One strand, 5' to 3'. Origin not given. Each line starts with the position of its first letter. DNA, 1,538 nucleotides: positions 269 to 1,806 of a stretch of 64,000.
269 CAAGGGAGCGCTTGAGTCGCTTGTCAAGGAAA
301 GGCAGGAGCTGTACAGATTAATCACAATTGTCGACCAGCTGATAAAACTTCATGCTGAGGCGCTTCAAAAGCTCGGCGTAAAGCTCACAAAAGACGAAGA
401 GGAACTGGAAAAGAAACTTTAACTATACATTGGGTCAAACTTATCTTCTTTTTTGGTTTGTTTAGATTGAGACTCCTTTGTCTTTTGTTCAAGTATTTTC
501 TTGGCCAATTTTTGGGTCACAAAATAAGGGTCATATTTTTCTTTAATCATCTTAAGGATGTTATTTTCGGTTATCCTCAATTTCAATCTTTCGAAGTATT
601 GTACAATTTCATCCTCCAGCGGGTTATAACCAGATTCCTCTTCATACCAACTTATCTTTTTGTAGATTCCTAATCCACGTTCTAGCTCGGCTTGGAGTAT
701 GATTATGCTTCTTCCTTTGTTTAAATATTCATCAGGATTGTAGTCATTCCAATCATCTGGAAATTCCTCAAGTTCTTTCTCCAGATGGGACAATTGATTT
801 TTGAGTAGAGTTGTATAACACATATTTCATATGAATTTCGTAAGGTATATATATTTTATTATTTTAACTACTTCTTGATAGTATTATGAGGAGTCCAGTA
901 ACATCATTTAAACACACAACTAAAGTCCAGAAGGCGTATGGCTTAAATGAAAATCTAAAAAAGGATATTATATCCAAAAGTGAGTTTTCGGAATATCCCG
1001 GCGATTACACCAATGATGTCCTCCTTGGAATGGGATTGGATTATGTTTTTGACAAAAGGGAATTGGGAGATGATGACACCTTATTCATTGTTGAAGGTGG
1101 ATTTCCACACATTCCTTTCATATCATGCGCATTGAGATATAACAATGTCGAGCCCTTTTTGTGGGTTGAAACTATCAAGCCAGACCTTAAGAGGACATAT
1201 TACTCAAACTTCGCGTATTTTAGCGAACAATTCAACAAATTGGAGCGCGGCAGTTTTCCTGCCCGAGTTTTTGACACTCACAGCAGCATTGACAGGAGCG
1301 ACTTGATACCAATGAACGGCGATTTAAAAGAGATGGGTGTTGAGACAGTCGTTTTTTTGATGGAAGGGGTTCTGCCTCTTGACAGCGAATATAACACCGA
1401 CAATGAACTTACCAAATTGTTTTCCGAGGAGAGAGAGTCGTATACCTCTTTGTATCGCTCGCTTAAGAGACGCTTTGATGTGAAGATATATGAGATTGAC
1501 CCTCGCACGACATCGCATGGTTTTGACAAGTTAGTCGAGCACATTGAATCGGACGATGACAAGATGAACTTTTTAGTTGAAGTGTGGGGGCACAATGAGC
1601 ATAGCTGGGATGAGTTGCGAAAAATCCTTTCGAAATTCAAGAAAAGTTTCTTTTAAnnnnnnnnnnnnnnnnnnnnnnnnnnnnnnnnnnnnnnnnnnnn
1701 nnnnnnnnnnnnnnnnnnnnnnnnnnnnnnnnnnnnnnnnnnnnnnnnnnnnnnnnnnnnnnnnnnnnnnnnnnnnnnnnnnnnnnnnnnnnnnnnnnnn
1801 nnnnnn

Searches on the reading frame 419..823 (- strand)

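Call 3: search_protein_families(library=pfam, proteins=[window:419-823:-], max_evalue=0.1)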
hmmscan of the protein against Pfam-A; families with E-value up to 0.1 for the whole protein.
window:419-823:- (134 aa): 1 family
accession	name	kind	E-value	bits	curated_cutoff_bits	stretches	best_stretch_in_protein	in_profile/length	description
PF18570.6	Nup54_57_C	-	0.006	16.6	25.6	0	10-20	14-24/29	NUP57/Nup54 C-terminal domain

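Call 4: search_protein_families(library=ncbifam, proteins=[window:419-823:-], max_evalue=0.1)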
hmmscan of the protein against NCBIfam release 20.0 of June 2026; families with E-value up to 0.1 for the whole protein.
window:419-823:- (134 aa): 3 families
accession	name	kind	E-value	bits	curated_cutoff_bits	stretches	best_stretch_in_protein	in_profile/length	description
NF042428.1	Il_dioxgen_HilB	equivalog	0.0065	15.7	350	1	16-95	36-116/223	3(1)-hydroxy-L-isoleucine 4-dioxygenase HilB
TIGR01980.1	sufB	equivalog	0.016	13.9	346.4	1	61-112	79-130/448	Fe-S cluster assembly protein SufB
NF002384.0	PRK01395.1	equivalog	0.08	13.1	114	0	76-116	25-65/104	V-type ATP synthase subunit F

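Call 7: search_protein_families(library=phrogs, proteins=[window:419-823:-], max_evalue=0.1)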
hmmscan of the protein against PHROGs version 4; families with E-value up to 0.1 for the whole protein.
window:419-823:- (134 aa): 1 family
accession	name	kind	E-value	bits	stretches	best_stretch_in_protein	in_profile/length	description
phrog_21049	-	unknown function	0.096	13.9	0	70-113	58-100/131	-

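Call 8: search_protein_families(library=padloc, proteins=[window:419-823:-], max_evalue=0.1)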
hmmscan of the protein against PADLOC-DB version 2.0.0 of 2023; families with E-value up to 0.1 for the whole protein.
window:419-823:- (134 aa): 0 families

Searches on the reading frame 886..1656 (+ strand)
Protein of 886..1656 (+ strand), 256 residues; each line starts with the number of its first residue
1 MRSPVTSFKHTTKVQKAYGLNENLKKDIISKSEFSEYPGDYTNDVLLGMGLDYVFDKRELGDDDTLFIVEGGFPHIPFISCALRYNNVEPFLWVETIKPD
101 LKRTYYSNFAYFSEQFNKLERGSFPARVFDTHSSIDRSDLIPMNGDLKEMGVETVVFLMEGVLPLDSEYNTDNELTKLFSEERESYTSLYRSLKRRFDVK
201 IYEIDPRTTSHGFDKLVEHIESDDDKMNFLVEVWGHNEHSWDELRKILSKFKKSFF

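Call 3: search_protein_families(library=pfam, proteins=[window:886-1656:+], max_evalue=0.1)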
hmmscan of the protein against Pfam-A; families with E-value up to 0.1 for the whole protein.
window:886-1656:+ (256 aa): 0 families

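Call 4: search_protein_families(library=ncbifam, proteins=[window:886-1656:+], max_evalue=0.1)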
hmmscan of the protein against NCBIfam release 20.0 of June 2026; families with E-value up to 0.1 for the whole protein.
window:886-1656:+ (256 aa): 0 families

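Call 7: search_protein_families(library=phrogs, proteins=[window:886-1656:+], max_evalue=0.1)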
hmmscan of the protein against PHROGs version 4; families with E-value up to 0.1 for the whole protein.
window:886-1656:+ (256 aa): 1 family
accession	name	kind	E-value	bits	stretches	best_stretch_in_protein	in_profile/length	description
phrog_373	-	transcription regulation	0.096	13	0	183-223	269-307/373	anti-repressor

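Call 8: search_protein_families(library=padloc, proteins=[window:886-1656:+], max_evalue=0.1)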
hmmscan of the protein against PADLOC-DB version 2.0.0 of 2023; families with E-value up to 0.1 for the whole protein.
window:886-1656:+ (256 aa): 1 family
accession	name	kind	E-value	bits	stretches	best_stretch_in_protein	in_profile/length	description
PDLC04321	PDC-M02B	-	0.0095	13.1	1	175-242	185-252/383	-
